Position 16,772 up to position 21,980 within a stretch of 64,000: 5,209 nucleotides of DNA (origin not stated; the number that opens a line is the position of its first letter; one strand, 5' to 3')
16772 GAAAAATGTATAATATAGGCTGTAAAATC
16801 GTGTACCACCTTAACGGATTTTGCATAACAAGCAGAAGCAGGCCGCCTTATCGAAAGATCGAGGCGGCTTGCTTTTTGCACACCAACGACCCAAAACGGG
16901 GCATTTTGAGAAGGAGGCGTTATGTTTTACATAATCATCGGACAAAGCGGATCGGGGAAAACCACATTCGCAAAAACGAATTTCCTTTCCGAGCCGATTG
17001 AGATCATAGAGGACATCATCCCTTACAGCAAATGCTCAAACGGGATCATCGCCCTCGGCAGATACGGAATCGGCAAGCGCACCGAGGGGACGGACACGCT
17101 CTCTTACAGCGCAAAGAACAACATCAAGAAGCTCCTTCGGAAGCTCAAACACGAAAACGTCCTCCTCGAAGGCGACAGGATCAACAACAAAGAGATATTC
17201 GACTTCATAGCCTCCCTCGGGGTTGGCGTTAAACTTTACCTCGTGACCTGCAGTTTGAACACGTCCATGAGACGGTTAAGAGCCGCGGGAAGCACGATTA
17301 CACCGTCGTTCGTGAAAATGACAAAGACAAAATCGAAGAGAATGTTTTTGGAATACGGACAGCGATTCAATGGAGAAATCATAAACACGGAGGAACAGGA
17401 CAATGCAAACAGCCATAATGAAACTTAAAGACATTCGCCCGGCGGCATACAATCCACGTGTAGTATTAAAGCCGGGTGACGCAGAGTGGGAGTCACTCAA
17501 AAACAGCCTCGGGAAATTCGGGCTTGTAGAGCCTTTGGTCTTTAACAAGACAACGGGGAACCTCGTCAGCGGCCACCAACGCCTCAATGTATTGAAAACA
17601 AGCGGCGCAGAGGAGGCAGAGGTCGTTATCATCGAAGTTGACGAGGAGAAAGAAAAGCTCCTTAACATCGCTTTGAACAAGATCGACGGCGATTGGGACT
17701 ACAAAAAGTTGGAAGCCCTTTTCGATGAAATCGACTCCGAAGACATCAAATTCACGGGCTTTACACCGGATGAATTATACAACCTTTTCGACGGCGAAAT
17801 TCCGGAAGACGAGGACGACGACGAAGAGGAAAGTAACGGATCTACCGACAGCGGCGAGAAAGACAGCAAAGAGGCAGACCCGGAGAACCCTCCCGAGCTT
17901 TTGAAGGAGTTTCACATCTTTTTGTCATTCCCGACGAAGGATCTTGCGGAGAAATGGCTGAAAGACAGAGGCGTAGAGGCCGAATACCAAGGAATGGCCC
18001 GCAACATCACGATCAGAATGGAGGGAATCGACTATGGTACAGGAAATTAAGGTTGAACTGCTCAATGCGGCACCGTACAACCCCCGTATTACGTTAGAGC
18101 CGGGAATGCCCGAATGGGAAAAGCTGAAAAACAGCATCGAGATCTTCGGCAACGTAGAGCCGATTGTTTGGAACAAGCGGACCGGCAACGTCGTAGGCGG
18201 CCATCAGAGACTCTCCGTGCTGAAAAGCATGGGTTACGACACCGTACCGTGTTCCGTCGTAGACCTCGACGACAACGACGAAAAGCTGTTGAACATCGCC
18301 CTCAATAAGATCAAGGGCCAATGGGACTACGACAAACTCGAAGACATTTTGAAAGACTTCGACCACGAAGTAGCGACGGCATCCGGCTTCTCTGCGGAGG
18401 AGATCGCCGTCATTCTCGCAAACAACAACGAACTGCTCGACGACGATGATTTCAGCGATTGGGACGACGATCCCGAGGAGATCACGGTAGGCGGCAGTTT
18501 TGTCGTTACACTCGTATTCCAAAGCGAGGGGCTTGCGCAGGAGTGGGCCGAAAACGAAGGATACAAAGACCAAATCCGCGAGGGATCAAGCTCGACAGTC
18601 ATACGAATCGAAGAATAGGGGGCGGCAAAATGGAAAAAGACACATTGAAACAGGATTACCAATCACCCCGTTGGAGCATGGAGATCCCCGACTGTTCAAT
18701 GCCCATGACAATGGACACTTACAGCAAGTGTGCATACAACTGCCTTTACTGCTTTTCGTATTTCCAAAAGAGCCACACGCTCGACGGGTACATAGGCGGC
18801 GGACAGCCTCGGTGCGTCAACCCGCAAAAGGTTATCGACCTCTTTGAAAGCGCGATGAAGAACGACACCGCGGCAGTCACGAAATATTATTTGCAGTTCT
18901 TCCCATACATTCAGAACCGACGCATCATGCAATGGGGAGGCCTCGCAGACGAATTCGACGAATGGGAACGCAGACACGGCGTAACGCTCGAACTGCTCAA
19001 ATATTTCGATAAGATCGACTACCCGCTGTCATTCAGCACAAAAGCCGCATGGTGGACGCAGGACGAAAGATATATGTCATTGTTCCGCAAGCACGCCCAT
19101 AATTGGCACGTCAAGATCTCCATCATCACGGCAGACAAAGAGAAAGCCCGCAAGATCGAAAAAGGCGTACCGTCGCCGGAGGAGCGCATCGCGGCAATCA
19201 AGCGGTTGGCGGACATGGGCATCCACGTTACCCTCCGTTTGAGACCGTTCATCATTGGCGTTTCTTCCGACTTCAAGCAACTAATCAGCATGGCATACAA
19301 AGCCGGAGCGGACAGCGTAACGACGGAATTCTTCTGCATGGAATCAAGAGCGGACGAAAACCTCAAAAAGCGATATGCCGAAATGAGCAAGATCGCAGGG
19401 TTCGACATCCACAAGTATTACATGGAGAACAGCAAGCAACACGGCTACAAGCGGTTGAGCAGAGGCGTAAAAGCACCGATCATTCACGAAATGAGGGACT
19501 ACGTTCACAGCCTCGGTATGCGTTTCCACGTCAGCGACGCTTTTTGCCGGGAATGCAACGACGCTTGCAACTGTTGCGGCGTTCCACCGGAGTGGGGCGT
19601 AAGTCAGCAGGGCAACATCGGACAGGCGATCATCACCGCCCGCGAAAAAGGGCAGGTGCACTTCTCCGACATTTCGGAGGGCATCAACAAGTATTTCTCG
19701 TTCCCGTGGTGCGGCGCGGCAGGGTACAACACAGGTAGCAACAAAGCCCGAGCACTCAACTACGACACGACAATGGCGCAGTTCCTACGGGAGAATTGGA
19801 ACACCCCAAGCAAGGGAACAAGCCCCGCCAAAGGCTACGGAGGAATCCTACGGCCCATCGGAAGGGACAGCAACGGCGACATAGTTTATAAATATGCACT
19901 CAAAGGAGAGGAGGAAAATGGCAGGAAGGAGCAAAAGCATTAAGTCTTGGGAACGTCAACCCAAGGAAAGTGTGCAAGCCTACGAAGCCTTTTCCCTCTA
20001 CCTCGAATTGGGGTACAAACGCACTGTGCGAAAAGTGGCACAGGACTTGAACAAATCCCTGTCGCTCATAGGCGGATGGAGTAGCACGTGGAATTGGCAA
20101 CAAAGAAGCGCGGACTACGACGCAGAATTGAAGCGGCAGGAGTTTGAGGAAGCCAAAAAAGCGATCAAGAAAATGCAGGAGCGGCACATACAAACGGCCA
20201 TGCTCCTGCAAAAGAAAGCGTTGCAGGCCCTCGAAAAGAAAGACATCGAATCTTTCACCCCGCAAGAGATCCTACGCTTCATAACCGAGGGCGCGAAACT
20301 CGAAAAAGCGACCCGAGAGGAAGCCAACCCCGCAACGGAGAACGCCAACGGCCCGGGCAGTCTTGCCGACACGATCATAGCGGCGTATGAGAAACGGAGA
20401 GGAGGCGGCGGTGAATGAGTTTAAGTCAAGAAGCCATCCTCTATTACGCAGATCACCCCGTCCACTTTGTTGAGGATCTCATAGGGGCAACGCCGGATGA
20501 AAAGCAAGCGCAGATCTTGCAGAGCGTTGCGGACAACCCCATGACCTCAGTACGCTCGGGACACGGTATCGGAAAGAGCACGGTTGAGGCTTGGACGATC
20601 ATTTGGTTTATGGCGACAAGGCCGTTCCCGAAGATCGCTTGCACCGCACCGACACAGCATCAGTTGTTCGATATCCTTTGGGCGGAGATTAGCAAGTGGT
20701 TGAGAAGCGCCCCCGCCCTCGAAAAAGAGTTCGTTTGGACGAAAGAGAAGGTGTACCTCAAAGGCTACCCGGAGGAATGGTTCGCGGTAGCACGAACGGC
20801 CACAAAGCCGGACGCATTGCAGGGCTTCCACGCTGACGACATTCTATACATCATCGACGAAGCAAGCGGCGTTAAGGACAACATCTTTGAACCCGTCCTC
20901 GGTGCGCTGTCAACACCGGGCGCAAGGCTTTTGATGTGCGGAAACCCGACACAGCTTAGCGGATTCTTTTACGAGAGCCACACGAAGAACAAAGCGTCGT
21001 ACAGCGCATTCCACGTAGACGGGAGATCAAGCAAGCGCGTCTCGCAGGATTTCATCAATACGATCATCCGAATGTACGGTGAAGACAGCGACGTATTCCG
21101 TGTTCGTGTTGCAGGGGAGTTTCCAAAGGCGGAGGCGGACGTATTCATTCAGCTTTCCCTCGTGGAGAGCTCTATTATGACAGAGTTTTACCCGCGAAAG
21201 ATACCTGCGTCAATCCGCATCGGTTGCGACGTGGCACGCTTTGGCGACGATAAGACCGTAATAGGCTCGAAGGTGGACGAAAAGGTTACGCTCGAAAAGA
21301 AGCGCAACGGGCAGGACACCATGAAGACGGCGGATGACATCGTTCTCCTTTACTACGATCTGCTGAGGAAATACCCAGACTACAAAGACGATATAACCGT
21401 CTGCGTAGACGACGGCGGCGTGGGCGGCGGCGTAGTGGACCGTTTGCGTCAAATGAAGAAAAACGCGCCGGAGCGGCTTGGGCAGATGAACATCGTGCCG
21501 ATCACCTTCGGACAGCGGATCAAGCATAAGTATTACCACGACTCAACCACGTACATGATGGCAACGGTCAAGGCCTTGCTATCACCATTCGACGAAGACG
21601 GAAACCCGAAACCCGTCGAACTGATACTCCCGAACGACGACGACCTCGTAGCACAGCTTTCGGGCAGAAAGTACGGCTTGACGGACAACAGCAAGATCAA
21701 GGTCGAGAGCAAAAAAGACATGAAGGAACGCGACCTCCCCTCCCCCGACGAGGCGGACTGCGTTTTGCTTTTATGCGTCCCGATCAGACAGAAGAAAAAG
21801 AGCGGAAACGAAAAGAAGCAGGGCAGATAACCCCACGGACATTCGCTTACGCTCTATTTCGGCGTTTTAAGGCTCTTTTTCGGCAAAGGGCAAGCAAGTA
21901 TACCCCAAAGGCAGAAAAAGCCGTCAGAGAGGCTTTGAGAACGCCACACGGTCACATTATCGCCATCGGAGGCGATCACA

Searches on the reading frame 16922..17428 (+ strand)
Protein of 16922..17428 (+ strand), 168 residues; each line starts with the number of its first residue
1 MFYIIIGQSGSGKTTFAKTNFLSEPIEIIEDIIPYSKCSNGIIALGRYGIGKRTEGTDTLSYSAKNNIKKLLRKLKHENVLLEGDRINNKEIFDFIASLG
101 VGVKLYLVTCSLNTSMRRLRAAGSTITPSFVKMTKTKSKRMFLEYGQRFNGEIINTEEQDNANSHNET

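Call 36: search_protein_families(library=phrogs, proteins=[window:16922-17428:+], max_evalue=0.001)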
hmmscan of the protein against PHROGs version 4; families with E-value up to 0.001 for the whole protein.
window:16922-17428:+ (168 aa): 1 family
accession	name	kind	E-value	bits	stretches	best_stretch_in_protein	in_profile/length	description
phrog_800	-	head and packaging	1.1e-09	38.5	1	2-115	34-150/511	terminase small subunit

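Call 81: search_protein_families(library=pfam, proteins=[window:16922-17428:+], max_evalue=0.01)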
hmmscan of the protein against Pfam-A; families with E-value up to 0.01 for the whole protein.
window:16922-17428:+ (168 aa): 4 families
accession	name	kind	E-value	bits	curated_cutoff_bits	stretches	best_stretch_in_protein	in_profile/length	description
PF18751.7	Ploopntkinase3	-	5.2e-05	23.3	27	1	5-145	8-158/187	P-loop Nucleotide Kinase3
PF13238.12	AAA_18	-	0.00048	21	29.4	1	4-123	2-112/128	AAA domain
PF13671.12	AAA_33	-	0.0072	17.1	27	0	4-29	3-28/143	AAA domain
PF13401.12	AAA_22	-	0.0088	16.8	27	0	2-27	7-32/130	AAA domain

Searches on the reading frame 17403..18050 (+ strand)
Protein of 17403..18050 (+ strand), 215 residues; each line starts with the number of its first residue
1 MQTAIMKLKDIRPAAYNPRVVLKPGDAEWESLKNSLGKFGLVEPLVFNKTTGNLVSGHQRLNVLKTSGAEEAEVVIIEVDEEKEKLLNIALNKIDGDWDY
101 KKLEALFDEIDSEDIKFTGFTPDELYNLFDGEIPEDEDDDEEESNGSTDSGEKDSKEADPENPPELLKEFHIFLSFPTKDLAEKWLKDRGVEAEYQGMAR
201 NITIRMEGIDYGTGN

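Call 36: search_protein_families(library=phrogs, proteins=[window:17403-18050:+], max_evalue=0.001)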
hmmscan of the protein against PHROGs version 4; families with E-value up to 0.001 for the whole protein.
window:17403-18050:+ (215 aa): 15 families
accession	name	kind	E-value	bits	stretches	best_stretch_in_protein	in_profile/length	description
phrog_620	-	DNA, RNA and nucleotide metabolism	4.2e-40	139.1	1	1-173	7-178/217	ParB-like partition protein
phrog_498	-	other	1.6e-38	133.6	1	1-148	33-188/633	DNA methyltransferase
phrog_9353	-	unknown function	9.7e-35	121.6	1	6-160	14-175/245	-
phrog_723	-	DNA, RNA and nucleotide metabolism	9.5e-19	69.1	1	5-189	15-195/223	ParB-like partition protein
phrog_8071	-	DNA, RNA and nucleotide metabolism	2e-17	64.5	1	1-144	5-144/389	ParB-like partition protein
phrog_5475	-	unknown function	2.1e-12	47.6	1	7-115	7-108/458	-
phrog_940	-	DNA, RNA and nucleotide metabolism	8.4e-12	46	1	1-145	4-143/388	nuclease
phrog_15396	-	DNA, RNA and nucleotide metabolism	1.1e-09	39.5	1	32-155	30-157/258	ParB-like partition nuclease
phrog_7405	-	unknown function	3.6e-09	37.7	1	5-126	26-150/250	-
phrog_12047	-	DNA, RNA and nucleotide metabolism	3.9e-06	27.6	1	22-86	16-77/301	ParB-like partition nuclease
phrog_2159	-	DNA, RNA and nucleotide metabolism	5.9e-06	26.9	1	7-97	65-163/365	ParB-like partition protein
phrog_18056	-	DNA, RNA and nucleotide metabolism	8e-05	22.7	1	1-89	1-85/387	ParB-like partition nuclease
phrog_3264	-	DNA, RNA and nucleotide metabolism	9.2e-05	23.2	1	27-92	70-138/337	ParB-like partition protein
phrog_4715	-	DNA, RNA and nucleotide metabolism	0.00012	21.7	1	5-94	149-239/630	ParB-like partition protein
phrog_26387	-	DNA, RNA and nucleotide metabolism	0.00036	21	1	23-111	27-122/252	ParB-like partition nuclease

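Call 44: search_protein_families(library=padloc, proteins=[window:17403-18050:+], max_evalue=0.01)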
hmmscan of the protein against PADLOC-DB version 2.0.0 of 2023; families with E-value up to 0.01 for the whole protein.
window:17403-18050:+ (215 aa): 1 family
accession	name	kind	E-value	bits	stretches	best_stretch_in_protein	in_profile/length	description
PDLC03229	MTase_II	-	1.5e-35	120.9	1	6-143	13-155/436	Type II methyltransferase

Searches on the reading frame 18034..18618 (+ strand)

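Call 36: search_protein_families(library=phrogs, proteins=[window:18034-18618:+], max_evalue=0.001)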
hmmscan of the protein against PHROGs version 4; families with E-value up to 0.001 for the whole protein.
window:18034-18618:+ (194 aa): 18 families
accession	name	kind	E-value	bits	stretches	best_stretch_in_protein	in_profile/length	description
phrog_620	-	DNA, RNA and nucleotide metabolism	4.7e-40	139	1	2-135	9-142/217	ParB-like partition protein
phrog_498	-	other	8.3e-40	137.9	1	2-149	35-187/633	DNA methyltransferase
phrog_9353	-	unknown function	2.1e-35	123.8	1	3-138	12-149/245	-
phrog_723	-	DNA, RNA and nucleotide metabolism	5.9e-24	86.1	1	3-178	14-198/223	ParB-like partition protein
phrog_8071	-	DNA, RNA and nucleotide metabolism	1.3e-17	65.2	1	2-163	7-163/389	ParB-like partition protein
phrog_940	-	DNA, RNA and nucleotide metabolism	8.5e-13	49.3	1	3-111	7-114/388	nuclease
phrog_4715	-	DNA, RNA and nucleotide metabolism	3.1e-10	40.1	1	2-97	147-243/630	ParB-like partition protein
phrog_5475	-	unknown function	6e-10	39.5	1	2-105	3-99/458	-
phrog_2159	-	DNA, RNA and nucleotide metabolism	4.5e-09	37.1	1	2-142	61-216/365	ParB-like partition protein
phrog_15396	-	DNA, RNA and nucleotide metabolism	2.2e-08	35.3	1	31-140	30-143/258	ParB-like partition nuclease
phrog_26387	-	DNA, RNA and nucleotide metabolism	5.8e-07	30.2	1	27-150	32-168/252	ParB-like partition nuclease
phrog_18056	-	DNA, RNA and nucleotide metabolism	1.3e-06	28.6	1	5-89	6-86/387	ParB-like partition nuclease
phrog_12047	-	DNA, RNA and nucleotide metabolism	1.4e-06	29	1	29-88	22-81/301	ParB-like partition nuclease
phrog_21315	-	unknown function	3.8e-06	27.1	1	27-94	31-97/415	-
phrog_930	-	DNA, RNA and nucleotide metabolism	2.2e-05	25.5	1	29-139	31-143/223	ParB-like partition protein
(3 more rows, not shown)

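Call 44: search_protein_families(library=padloc, proteins=[window:18034-18618:+], max_evalue=0.01)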
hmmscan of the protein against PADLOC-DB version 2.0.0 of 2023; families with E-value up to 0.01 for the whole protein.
window:18034-18618:+ (194 aa): 1 family
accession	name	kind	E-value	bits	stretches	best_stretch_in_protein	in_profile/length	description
PDLC03229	MTase_II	-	2.4e-33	113.6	1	3-146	11-157/436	Type II methyltransferase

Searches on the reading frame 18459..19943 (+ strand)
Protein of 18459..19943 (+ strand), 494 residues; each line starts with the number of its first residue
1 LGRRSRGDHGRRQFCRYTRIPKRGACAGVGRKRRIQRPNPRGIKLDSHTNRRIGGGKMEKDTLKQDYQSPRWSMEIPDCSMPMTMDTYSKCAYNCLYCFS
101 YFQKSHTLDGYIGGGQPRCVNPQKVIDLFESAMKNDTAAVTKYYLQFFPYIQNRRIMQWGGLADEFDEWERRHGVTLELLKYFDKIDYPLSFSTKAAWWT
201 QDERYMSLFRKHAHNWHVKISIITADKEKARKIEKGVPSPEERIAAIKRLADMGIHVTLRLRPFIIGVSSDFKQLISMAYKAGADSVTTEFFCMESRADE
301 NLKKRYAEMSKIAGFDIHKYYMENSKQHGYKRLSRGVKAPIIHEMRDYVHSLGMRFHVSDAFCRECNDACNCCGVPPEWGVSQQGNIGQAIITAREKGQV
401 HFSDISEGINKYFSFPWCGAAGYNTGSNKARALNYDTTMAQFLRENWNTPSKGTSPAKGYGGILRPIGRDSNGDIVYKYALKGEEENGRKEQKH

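Call 18: search_protein_families(library=pfam, proteins=[window:18459-19943:+], max_evalue=0.001)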
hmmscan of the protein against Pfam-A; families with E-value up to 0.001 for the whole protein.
window:18459-19943:+ (494 aa): 1 family
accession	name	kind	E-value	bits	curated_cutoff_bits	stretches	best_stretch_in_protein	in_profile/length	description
PF04055.27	Radical_SAM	-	1.6e-05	25.6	29.5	1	88-269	4-155/166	Radical SAM superfamily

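Call 36: search_protein_families(library=phrogs, proteins=[window:18459-19943:+], max_evalue=0.001)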
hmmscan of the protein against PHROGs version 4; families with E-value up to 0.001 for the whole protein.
window:18459-19943:+ (494 aa): 1 family
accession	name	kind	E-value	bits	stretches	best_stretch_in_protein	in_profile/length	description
phrog_13321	-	unknown function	4.3e-13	50.1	1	84-323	45-261/307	-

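Call 37: search_protein_families(library=ncbifam, proteins=[window:18459-19943:+], max_evalue=0.01)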
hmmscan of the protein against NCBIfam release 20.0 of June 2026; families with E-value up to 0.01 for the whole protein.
window:18459-19943:+ (494 aa): 4 families
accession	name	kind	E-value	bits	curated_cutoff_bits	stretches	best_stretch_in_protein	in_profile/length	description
NF033668.1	rSAM_PA0069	hypoth_equivalog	1.7e-18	66.8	360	1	75-288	51-250/348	PA0069 family radical SAM protein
NF038135.1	rSAM_Rv2578c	equivalog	1.6e-12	47.1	430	1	82-296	61-264/317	Rv2578c family radical SAM protein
NF038136.1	rSAM_Rv_intein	exception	4.8e-08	32.3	700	1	170-289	393-514/574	intein-containing Rv2578c family radical SAM protein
TIGR04470.1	rSAM_mob_pairB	equivalog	0.00046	19.7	410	0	159-288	75-197/285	radical SAM mobile pair protein B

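Call 44: search_protein_families(library=padloc, proteins=[window:18459-19943:+], max_evalue=0.01)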
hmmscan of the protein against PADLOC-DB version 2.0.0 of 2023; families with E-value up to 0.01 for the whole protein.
window:18459-19943:+ (494 aa): 0 families

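Call 49: find_related_loci(query=window:18630-19943:+, collection=viral_contigs, flank=5000)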
Query window:18630-19943:+ (437 aa) in viral_contigs; peptide patterns used: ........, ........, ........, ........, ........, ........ (x = any residue, [..] = any of these).
53 stretches matched a pattern; 52 encode a relative of the query (tblastn E <= 1e-3); 52 distinct loci.
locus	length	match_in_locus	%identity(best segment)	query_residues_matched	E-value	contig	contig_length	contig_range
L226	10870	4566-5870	86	1-436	0e+0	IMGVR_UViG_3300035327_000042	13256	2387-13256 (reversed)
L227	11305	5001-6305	86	1-436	0e+0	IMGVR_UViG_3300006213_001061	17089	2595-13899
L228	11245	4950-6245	84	2-433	0e+0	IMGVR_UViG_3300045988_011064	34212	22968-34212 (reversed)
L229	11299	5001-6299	84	1-433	0e+0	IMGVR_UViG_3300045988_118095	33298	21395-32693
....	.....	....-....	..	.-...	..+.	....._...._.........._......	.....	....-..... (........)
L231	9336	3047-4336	84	2-431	0e+0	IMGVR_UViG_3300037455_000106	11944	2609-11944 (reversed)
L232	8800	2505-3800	82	1-431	0e+0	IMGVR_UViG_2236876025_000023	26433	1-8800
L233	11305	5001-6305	83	1-436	0e+0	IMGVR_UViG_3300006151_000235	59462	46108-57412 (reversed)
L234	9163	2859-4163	83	1-436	0e+0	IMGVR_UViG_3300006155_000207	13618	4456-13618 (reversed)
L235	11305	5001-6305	83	1-436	0e+0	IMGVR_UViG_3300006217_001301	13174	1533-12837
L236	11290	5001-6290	84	6-435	0e+0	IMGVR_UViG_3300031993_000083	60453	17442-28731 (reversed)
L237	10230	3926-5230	83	1-436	0e+0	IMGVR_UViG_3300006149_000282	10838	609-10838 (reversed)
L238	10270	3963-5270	80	1-436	0e+0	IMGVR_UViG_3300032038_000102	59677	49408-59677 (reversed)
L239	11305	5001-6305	78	3-437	0e+0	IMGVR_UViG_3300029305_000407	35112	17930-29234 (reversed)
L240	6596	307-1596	77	6-434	0e+0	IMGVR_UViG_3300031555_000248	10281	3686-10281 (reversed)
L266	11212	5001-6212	48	10-422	8e-125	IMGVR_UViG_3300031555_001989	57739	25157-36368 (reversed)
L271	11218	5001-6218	45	10-422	4e-111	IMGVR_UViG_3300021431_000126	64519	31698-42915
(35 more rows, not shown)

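Call 74: search_protein_families(library=pfam, proteins=[L271:2084-3013:+, L271:3094-3765:+, L271:3873-4670:+, L271:6285-7253:+, L271:7256-7849:+, L266:3686-4363:+, L266:4317-4976:+, L266:6238-7158:+, L266:7171-7593:+, L266:7804-9204:+], max_evalue=0.001)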
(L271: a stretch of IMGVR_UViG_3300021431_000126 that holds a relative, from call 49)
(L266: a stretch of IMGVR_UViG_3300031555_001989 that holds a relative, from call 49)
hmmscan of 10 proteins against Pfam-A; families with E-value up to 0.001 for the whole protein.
L271:2084-3013:+ (309 aa): 1 family
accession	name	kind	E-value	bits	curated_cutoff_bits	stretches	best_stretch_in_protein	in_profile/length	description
PF06067.16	DUF932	-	1.8e-55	188.6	23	1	71-288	1-221/227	Domain of unknown function (DUF932)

L271:3094-3765:+ (223 aa): 0 families

L271:3873-4670:+ (265 aa): 2 families
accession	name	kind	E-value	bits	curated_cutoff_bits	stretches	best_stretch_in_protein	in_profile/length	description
PF13155.12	Toprim_2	-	1.8e-07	31.9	22.1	1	168-244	1-85/88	Toprim-like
PF13662.12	Toprim_4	-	0.0003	21.4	25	1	166-237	2-84/85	Toprim domain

L271:6285-7253:+ (322 aa): 1 family
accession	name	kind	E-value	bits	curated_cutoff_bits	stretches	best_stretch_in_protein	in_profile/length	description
PF18724.6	ADDT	-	2.2e-06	28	26.2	1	78-234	70-228/232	Amino acid:DNA transferase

L271:7256-7849:+ (197 aa): 1 family
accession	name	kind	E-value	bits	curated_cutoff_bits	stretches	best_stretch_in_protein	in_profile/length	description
PF13671.12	AAA_33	-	0.00087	20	27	0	4-23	1-20/143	AAA domain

L266:3686-4363:+ (225 aa): 0 families

L266:4317-4976:+ (219 aa): 0 families

L266:6238-7158:+ (306 aa): 0 families

L266:7171-7593:+ (140 aa): 0 families

L266:7804-9204:+ (466 aa): 1 family
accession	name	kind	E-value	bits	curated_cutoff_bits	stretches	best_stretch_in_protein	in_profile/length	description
PF17289.8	Terminase_6C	-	7.8e-06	26.4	22.6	1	310-452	2-152/155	Terminase RNaseH-like domain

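Call 76: search_dna_similar(query=window:18630-19943:+, collection=phages, mode=protein, max_evalue=0.001, max_rows=30, rows=spread)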
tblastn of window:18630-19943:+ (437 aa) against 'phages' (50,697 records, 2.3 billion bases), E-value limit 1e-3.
Records with a match: 1; places in all: 1; records where one place covers at least 80% of the query: 0.
Best place of each record, by identity: <60% 1.
By first word of the organism name: Bacteriophage 1.
By host as written in the record: - 1.
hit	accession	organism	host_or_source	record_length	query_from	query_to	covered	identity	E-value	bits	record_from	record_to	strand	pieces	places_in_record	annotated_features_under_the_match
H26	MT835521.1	Bacteriophage sp.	human fecal samples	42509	22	208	43%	28.7%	1e-7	60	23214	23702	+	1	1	record has no annotation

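Call 104: search_protein_families(library=phrogs, proteins=[L271:6285-7253:+, L271:7256-7849:+], max_evalue=0.001)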
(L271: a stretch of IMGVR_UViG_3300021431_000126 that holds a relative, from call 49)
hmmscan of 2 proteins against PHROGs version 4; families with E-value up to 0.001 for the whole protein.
L271:6285-7253:+ (322 aa): 1 family
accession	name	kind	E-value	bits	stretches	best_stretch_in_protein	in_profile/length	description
phrog_3271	-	unknown function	1.5e-09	38.3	1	199-303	259-366/414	-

L271:7256-7849:+ (197 aa): 4 families
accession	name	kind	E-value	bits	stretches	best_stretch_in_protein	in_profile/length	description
phrog_800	-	head and packaging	4.3e-13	49.7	1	2-148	32-165/511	terminase small subunit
phrog_761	-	other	1.3e-06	29.4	0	1-22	18-39/362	thymidylate kinase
phrog_5836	-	unknown function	0.00085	18.4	0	2-50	48-103/1071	-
phrog_12810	-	unknown function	0.00091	18.5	0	98-184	348-432/788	-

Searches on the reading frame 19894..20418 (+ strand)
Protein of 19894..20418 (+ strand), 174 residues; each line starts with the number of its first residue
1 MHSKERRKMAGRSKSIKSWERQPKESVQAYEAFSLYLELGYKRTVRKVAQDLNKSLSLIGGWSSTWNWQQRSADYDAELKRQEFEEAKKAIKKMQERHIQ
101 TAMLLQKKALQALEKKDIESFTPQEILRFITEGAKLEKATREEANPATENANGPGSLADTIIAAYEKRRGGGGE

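Call 36: search_protein_families(library=phrogs, proteins=[window:19894-20418:+], max_evalue=0.001)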
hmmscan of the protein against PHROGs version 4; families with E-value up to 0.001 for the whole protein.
window:19894-20418:+ (174 aa): 1 family
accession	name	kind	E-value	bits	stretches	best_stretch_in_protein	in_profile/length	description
phrog_6299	-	head and packaging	1.1e-33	117.9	1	14-150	5-150/193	terminase small subunit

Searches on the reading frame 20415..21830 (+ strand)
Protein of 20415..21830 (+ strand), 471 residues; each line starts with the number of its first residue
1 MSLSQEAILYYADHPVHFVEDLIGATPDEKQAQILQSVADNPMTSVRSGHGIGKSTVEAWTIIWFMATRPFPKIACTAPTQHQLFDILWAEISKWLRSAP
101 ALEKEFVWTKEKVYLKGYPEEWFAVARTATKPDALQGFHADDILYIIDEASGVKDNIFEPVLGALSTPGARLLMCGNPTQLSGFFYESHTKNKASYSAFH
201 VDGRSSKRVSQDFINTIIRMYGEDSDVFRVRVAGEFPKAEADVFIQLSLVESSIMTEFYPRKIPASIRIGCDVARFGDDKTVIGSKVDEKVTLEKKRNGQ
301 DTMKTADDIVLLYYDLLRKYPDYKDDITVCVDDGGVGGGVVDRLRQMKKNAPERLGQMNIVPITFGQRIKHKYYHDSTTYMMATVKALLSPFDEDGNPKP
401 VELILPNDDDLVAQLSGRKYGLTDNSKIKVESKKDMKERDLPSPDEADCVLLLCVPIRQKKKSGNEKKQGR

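Call 18: search_protein_families(library=pfam, proteins=[window:20415-21830:+], max_evalue=0.001)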
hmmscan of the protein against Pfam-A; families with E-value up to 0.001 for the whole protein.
window:20415-21830:+ (471 aa): 2 families
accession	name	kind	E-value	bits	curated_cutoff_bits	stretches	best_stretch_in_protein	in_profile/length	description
PF13604.12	AAA_30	-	0.00018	21.8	27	1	29-182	4-129/191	AAA domain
PF13245.12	AAA_19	-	0.00033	21.3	25.1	0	31-182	1-130/134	AAA domain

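Call 36: search_protein_families(library=phrogs, proteins=[window:20415-21830:+], max_evalue=0.001)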
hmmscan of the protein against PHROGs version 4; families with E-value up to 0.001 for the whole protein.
window:20415-21830:+ (471 aa): 5 families
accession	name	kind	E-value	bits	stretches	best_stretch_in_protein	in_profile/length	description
phrog_5902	-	unknown function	1.1e-69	236.4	1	8-335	15-357/359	-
phrog_2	-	head and packaging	1.3e-44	154.2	1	26-429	265-596/807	terminase large subunit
phrog_675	-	head and packaging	4.3e-09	36.2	1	14-156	37-168/576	terminase large subunit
phrog_20197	-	unknown function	5.5e-08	33.9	1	9-84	16-92/158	-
phrog_7579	-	head and packaging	0.00052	20.3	1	132-246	103-223/239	terminase large subunit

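Call 37: search_protein_families(library=ncbifam, proteins=[window:20415-21830:+], max_evalue=0.01)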
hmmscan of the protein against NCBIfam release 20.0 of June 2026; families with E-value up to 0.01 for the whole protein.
window:20415-21830:+ (471 aa): 1 family
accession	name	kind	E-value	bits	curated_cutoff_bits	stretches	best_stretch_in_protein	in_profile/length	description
TIGR01547.1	phage_term_2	equivalog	0.00012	21.7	105.05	1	147-249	108-215/396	PBSX family phage terminase large subunit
